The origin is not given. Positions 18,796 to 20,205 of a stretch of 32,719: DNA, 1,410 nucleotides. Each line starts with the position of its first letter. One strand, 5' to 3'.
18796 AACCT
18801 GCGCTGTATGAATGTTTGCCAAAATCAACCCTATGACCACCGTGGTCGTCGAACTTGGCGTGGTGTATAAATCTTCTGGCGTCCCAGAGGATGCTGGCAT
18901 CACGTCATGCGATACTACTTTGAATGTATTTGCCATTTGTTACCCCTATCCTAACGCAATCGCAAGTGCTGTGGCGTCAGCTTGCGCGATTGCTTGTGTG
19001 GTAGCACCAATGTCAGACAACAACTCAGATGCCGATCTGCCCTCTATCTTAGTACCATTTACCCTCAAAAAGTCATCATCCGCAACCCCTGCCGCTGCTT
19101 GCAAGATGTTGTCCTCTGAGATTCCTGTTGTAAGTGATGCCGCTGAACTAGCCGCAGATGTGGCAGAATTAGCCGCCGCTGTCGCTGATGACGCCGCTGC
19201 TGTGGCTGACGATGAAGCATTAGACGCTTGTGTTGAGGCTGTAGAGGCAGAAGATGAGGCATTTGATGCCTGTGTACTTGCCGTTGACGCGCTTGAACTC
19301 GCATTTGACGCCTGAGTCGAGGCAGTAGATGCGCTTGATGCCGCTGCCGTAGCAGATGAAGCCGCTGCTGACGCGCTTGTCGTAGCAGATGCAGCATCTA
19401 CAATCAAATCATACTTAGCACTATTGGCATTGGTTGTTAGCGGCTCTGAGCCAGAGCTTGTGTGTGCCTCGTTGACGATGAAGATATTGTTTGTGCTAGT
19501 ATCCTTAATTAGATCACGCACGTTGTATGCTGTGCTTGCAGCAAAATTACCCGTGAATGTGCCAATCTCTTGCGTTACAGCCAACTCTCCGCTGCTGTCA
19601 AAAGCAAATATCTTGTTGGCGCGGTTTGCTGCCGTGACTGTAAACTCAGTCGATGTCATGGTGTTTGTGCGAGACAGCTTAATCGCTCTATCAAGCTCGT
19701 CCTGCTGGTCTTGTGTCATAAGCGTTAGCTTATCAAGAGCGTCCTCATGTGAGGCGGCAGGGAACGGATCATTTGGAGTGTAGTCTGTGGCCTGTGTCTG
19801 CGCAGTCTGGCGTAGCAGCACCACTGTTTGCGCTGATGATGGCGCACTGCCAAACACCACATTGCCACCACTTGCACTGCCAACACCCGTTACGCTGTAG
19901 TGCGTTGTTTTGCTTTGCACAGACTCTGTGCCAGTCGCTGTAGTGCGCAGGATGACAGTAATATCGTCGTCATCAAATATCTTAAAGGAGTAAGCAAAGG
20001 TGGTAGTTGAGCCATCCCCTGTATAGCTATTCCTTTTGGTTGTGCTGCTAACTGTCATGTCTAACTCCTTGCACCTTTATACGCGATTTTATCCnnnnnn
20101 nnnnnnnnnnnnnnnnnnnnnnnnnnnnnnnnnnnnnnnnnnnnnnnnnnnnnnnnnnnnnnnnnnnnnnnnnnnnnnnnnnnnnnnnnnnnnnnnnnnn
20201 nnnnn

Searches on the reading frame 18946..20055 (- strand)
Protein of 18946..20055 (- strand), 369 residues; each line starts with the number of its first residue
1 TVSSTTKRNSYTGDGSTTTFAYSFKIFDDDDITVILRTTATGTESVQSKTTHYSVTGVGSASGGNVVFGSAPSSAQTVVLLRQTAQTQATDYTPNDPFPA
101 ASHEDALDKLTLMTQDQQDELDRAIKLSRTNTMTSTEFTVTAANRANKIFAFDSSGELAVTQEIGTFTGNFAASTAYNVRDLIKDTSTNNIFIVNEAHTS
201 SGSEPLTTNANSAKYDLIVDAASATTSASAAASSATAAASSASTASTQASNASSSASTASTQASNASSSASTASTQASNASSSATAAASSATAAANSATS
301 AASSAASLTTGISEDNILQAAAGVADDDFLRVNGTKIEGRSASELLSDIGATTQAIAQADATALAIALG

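Call 12: search_protein_families(library=phrogs, proteins=[window:18946-20055:-], max_evalue=0.001)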
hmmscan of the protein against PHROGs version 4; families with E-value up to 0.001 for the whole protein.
window:18946-20055:- (369 aa): 16 families
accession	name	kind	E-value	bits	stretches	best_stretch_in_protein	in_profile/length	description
phrog_1640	-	tail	5.7e-36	125.9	1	1-116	2-116/765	tail protein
phrog_13893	-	tail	1.6e-32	113.7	1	1-158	2-171/648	tail protein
phrog_6518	-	tail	2.4e-22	79.8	1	6-120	4-113/793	tail fiber protein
phrog_32960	-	unknown function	3e-18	66.5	1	1-118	2-118/762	-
phrog_30017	-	unknown function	4.2e-18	65.7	1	1-126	2-125/1025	-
phrog_8649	-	unknown function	5.6e-17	62.6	1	1-119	2-119/743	-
phrog_38237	-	unknown function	6.5e-16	58.7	1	1-282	2-278/697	-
phrog_36601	-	tail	1.1e-15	58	1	1-125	16-139/1084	tail fiber protein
phrog_17220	-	unknown function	2.6e-15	56.8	1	1-126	2-126/868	-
phrog_5510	-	tail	1.5e-14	54.3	1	1-132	2-131/789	tail fiber protein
phrog_5662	-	tail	3.9e-13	49.6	1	1-125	2-125/729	tail fiber protein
phrog_28871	-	unknown function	6e-12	45.2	1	5-116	6-109/946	-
phrog_1171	-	tail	2.3e-09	37.3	1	1-128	2-131/954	tail spike protein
phrog_32829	-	tail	2.3e-09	36.9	1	8-306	6-299/840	tail fiber protein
phrog_3279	-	tail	4.3e-07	30.8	1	206-340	130-232/396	tail fiber protein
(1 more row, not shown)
